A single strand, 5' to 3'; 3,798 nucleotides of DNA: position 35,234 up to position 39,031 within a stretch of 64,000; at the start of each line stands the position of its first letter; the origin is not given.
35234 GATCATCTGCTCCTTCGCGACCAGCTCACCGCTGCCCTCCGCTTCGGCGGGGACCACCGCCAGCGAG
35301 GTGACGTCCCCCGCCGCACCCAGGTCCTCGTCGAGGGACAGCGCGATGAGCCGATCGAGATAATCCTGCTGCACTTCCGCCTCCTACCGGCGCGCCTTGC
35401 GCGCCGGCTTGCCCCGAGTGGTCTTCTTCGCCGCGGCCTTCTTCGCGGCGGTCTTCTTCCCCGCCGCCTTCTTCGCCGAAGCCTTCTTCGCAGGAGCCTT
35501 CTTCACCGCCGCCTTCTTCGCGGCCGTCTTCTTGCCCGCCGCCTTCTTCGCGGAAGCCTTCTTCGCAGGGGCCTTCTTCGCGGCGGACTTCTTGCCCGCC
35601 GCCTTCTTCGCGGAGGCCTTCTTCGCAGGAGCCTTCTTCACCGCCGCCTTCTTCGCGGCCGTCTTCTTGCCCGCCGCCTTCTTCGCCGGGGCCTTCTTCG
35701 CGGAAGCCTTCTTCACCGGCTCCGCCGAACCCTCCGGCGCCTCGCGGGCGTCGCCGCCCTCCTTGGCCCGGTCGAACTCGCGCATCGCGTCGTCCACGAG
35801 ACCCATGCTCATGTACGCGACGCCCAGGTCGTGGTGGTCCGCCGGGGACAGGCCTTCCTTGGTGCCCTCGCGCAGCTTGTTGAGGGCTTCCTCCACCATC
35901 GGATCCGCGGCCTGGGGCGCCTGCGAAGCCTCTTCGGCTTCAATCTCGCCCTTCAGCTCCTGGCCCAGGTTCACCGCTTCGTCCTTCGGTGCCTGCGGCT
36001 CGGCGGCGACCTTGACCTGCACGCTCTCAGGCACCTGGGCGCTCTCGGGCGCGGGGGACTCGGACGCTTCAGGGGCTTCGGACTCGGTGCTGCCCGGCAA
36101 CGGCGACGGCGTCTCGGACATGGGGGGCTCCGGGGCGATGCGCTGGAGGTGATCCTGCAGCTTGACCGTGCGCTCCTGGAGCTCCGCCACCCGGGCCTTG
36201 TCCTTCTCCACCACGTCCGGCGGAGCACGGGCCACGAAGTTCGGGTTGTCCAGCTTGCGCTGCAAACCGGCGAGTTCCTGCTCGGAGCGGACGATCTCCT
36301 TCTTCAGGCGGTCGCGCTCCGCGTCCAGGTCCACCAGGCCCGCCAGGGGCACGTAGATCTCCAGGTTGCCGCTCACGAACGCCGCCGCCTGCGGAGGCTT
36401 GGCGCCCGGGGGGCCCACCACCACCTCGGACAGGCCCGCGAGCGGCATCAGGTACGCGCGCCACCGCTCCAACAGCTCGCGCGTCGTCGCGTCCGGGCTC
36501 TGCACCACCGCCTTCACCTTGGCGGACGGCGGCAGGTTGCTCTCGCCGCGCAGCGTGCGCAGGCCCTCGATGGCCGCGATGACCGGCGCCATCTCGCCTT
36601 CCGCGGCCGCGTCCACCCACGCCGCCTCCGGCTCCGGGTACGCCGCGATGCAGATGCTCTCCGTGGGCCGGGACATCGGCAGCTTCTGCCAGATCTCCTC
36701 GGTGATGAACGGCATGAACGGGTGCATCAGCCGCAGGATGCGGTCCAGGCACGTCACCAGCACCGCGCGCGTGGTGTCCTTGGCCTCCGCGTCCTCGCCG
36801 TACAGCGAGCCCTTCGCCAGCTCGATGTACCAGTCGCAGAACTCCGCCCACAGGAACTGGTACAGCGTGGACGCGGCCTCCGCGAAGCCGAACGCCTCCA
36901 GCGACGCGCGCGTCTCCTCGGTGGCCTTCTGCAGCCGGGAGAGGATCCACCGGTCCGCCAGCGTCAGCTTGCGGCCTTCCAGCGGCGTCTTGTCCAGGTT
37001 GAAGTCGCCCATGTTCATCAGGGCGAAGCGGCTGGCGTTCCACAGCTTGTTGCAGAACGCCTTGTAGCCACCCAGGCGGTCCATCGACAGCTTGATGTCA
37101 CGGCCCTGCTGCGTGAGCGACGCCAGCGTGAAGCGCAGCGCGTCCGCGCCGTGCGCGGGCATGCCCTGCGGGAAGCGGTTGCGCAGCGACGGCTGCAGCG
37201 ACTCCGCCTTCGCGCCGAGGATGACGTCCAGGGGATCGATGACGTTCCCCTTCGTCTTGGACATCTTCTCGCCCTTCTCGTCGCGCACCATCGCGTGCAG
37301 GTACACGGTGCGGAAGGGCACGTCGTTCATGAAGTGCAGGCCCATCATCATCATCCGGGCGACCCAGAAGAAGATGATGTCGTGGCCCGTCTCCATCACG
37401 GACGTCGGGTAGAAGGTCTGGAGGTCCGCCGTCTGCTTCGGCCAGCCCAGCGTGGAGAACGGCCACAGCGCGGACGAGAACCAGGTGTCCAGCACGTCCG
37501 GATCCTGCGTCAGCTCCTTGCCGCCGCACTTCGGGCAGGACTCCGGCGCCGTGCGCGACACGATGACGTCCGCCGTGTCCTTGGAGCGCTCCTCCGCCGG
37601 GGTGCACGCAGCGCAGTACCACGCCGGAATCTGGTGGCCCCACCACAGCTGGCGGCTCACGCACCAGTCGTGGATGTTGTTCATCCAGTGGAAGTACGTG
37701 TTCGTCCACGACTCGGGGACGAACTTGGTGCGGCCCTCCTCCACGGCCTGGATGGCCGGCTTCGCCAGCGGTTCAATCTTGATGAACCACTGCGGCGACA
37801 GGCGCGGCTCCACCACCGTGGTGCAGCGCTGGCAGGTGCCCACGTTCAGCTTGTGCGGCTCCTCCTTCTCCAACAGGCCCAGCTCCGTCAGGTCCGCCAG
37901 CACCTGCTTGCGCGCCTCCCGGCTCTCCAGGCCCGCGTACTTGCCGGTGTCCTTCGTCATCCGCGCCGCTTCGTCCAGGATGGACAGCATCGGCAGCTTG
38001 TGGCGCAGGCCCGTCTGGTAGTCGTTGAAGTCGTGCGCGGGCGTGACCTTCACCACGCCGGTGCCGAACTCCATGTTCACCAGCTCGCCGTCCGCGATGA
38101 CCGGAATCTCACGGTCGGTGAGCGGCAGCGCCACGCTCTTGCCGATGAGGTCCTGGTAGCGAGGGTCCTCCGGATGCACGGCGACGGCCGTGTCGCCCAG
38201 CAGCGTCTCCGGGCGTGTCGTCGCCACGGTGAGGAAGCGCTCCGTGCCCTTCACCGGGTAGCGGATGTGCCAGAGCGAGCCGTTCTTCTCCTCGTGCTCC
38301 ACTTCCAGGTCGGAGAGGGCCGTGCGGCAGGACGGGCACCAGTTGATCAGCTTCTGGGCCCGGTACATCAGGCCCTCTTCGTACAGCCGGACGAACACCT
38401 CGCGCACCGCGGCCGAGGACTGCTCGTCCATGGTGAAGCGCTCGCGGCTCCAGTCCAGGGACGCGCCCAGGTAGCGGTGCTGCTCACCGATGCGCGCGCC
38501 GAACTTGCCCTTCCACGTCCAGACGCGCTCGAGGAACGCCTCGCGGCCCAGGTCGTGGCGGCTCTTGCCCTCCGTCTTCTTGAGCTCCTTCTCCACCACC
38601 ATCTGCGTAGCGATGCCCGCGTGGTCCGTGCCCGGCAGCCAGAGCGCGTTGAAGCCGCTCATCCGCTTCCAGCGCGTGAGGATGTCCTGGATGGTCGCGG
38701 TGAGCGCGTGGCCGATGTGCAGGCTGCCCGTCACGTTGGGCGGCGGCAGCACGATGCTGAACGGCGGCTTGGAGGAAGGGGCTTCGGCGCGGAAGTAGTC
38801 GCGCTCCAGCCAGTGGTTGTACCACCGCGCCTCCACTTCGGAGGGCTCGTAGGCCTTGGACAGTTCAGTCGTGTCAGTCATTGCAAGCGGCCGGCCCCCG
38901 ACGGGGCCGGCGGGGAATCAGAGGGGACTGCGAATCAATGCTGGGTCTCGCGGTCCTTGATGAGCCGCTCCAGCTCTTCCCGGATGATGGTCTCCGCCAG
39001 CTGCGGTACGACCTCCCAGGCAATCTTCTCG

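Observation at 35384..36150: Valyl-tRNA synthetase fused to a histone-H1-like AKKA-repeat tail encoded by tandem DNA repeats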

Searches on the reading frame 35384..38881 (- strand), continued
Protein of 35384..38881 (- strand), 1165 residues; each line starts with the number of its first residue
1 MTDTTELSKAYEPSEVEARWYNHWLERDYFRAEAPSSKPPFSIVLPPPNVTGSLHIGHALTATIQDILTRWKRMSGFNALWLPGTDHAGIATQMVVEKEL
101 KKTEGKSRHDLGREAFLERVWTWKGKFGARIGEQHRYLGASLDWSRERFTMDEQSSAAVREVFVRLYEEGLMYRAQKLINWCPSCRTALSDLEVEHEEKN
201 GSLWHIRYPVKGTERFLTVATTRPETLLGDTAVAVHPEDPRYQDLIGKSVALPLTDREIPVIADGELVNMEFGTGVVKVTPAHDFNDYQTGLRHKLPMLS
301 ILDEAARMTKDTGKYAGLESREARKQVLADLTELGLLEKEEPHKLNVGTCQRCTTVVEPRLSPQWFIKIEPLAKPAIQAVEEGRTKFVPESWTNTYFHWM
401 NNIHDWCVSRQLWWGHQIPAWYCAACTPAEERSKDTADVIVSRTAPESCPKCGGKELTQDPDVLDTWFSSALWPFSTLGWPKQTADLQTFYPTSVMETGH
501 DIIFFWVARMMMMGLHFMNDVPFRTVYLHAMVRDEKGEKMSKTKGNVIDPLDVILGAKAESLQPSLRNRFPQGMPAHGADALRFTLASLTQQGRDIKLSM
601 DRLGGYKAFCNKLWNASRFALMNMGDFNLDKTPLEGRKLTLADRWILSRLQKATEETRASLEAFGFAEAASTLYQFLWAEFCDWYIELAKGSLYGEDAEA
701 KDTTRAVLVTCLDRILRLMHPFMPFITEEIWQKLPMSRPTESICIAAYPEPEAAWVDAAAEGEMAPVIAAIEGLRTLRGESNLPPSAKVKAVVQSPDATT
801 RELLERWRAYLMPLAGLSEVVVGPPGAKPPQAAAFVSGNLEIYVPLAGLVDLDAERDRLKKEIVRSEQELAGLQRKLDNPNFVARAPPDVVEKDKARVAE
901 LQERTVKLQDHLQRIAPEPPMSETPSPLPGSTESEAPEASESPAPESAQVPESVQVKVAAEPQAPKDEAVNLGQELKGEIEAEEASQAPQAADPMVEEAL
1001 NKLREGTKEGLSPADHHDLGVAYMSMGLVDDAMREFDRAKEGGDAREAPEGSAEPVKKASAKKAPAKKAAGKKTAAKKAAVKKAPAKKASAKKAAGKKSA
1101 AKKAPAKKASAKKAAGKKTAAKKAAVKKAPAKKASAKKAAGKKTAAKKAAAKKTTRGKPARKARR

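Call 68: find_encoding_contigs(protein=P0082, flank=3000, max_places=2)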
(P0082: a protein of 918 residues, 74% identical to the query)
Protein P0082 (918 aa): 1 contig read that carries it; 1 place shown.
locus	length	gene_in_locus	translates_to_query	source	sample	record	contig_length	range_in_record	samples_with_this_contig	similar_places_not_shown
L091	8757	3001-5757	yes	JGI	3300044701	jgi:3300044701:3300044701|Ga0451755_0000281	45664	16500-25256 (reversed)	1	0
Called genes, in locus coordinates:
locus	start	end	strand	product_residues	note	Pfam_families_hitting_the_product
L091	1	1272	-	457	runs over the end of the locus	PF00072:Response_reg, PF00990:GGDEF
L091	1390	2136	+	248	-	PF01584:CheW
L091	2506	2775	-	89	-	-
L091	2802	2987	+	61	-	-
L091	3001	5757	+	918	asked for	PF00133:tRNA-synt_1, PF09334:tRNA-synt_1g, PF13603:tRNA-synt_1_2 (faint), PF08264:Anticodon_1, PF10458:Val_tRNA-synt_C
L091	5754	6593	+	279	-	PF02749:QRPTase_N, PF01729:QRPTase_C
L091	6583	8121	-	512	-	PF00884:Sulfatase (faint), PF01663:Phosphodiest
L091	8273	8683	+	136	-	PF13279:4HBT_2, PF03061:4HBT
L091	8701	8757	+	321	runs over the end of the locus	PF03320:FBPase_glpX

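Call 73: search_solved_structures(query=window:35387-38881:-, max_evalue=1e-10)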
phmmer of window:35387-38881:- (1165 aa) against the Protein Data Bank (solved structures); distinct sequences matched with E-value up to 1e-10: 45.
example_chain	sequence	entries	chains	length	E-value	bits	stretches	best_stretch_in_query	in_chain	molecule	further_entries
1gax_A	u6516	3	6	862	1.7e-240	804.6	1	6-915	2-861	VALYL-TRNA SYNTHETASE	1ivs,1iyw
1ile_A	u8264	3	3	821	7.5e-76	259.4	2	265-781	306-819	ISOLEUCYL-TRNA SYNTHETASE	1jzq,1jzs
8c9d_A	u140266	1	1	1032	5.3e-72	246.7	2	263-811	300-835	Isoleucine--tRNA ligase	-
8c8v_A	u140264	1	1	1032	8.7e-72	245.9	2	263-811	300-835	Isoleucine--tRNA ligase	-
8c8u_A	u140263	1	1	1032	8.7e-72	245.9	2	263-811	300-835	Isoleucine--tRNA ligase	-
8c8w_A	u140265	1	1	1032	3e-69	237.5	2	264-811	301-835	Isoleucine--tRNA ligase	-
8c9e_A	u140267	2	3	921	2.3e-64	221.4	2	254-835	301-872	Isoleucine--tRNA ligase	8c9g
1ffy_A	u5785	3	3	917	3.1e-63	217.6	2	251-797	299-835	ISOLEUCYL-TRNA SYNTHETASE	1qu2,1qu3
8c9f_A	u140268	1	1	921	7.1e-62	213.1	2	254-835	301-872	Isoleucine--tRNA ligase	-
9w01_B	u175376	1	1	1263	9.8e-56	192.8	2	262-798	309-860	Isoleucine--tRNA ligase, cytoplasmic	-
6ldk_A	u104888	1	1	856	2.2e-54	188.3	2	265-738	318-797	Isoleucine--tRNA ligase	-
4xkz_A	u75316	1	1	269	4.3e-53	184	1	608-865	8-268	Valine-tRNA ligase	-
9wqs_A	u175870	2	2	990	6.4e-51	176.8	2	261-825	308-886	Isoleucine--tRNA ligase, cytoplasmic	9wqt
7d5c_A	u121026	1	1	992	6.5e-51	176.8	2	261-825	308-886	Isoleucine--tRNA ligase, cytoplasmic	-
8wnd_A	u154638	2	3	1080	9.4e-51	176.3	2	261-825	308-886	isoleucine--tRNA ligase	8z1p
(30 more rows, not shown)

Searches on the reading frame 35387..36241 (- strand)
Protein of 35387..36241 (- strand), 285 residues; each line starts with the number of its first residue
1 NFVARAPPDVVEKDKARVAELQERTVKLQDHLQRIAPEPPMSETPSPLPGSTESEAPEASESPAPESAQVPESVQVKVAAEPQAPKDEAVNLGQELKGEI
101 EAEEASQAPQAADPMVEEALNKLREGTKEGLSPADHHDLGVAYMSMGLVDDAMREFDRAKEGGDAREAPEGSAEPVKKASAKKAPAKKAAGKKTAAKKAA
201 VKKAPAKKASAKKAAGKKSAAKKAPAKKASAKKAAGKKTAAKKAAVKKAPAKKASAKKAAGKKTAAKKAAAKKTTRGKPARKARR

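Call 5: search_protein_families(library=pfam, proteins=[window:35387-36241:-], max_evalue=1)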
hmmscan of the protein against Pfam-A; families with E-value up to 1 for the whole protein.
window:35387-36241:- (285 aa): 4 families
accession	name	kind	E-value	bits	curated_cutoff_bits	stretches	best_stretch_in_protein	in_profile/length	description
PF07382.16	HC2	-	2.3e-10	41.4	40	2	174-235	84-146/194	Histone H1-like nucleoprotein HC2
PF10458.14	Val_tRNA-synt_C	-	2.5e-07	31.3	25.9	1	1-35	31-65/66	Valyl tRNA synthetase tRNA binding arm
PF02095.21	Extensin_1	-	1.5e-05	25.4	105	1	175-274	10-109/171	Extensin-like protein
PF07719.23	TPR_2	-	0.059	14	27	1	135-159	3-27/34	Tetratricopeptide repeat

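Call 6: search_protein_families(library=ncbifam, proteins=[window:35387-36241:-], max_evalue=1)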
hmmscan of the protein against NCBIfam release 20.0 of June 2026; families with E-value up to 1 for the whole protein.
window:35387-36241:- (285 aa): 5 families
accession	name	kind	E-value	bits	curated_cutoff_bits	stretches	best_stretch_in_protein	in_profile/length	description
NF011492.0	PRK14900.1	equivalog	7.2e-35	120.2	1783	2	1-230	859-1021/1044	valine--tRNA ligase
NF038053.1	hist_H1_lk_Burk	equivalog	1.1e-13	51.9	80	1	176-282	26-151/195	histone H1-like DNA-binding protein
NF052243.1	T4PFormProtSgmX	equivalog_domain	2.5e-09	36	1800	1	56-163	811-925/1065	type IV pili formation protein SgmX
NF038052.1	histone_lik_HC2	exception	1.3e-08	35.3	135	1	177-281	11-123/201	histone H1-like DNA-binding protein Hc2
NF050153.2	Rv3852_fam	equivalog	6.5e-06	26.7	100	2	159-217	8-66/145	Rv3852 family protein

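Call 74: search_solved_structures(query=window:35387-36136:-, max_evalue=1)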
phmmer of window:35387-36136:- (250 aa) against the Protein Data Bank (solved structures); distinct sequences matched with E-value up to 1: 6.
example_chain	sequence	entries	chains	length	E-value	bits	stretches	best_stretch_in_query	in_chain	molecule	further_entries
8dy7_F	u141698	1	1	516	0.0022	21.8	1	137-224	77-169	RNA polymerase sigma factor SigA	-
8dy9_F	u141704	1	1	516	0.0022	21.8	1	137-224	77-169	RNA polymerase sigma factor SigA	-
9qt9_A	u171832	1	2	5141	0.042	17.7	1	190-237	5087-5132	Auxin transport protein (BIG)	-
7nfx_M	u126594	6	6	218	0.16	15.8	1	141-228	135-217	60S ribosomal protein L14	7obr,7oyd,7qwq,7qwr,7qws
5lzs_M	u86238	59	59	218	0.16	15.8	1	141-228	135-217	eL14 | Ribosomal protein L14 | 60S ribosomal protein L14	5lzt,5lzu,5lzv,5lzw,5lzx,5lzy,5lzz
3vtx_A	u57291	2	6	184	0.42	14.4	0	101-129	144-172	MamA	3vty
